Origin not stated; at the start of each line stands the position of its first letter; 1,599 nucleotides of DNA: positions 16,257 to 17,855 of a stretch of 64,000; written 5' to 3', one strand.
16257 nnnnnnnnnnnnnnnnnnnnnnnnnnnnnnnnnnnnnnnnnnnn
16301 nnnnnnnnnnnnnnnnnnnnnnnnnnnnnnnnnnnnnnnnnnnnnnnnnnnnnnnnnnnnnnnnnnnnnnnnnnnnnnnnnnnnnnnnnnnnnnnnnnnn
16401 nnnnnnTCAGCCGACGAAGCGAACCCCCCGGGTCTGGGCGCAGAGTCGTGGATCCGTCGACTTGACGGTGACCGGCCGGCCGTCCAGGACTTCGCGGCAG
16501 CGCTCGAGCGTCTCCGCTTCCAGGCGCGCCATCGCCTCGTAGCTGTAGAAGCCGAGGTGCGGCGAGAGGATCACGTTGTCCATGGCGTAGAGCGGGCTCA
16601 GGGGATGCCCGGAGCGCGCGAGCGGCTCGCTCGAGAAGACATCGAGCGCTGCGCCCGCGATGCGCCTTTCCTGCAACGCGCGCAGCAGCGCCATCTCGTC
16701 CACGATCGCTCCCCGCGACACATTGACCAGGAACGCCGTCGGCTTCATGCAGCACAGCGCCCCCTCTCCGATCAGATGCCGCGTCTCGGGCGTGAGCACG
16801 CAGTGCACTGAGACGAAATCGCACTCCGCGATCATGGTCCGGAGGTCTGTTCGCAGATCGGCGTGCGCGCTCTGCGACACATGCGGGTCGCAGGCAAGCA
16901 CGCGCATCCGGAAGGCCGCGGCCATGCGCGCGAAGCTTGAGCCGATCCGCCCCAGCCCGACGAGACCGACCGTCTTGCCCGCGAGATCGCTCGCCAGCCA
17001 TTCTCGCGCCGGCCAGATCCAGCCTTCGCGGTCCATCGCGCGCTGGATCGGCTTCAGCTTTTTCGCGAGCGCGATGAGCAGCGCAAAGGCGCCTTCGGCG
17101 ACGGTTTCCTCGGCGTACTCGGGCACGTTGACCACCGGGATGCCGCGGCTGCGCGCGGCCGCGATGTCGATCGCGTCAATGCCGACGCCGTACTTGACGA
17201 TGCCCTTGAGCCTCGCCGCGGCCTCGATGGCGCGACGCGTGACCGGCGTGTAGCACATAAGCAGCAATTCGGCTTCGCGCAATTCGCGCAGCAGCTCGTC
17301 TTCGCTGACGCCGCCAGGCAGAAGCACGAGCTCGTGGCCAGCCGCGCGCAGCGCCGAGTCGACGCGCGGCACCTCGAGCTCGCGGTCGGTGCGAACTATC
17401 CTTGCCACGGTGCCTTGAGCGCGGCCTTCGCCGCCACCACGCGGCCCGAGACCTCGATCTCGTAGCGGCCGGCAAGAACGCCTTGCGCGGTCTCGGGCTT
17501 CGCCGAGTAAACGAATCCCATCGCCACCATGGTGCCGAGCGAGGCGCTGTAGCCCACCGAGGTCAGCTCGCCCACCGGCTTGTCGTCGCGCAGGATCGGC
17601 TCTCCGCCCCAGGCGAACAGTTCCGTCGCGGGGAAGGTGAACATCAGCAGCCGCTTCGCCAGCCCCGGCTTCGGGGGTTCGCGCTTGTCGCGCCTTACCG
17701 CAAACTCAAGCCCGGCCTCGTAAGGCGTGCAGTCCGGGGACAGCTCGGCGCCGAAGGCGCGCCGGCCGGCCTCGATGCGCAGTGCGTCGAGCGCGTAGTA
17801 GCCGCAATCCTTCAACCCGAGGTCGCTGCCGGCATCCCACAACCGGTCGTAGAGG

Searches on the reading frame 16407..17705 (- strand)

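Call 53: search_protein_families(library=pfam, proteins=[window:16407-17705:-], max_evalue=0.00001)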
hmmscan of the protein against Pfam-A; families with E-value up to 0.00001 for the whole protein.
window:16407-17705:- (432 aa): 2 families
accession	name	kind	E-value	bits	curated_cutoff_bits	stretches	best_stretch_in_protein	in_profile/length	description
PF02826.25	2-Hacid_dh_C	-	4.9e-56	189.3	25.1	1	207-385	1-178/178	D-isomer specific 2-hydroxyacid dehydrogenase, NAD binding domain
PF00389.36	2-Hacid_dh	-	5.7e-24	84.8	24.6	1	120-412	16-129/134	D-isomer specific 2-hydroxyacid dehydrogenase, catalytic domain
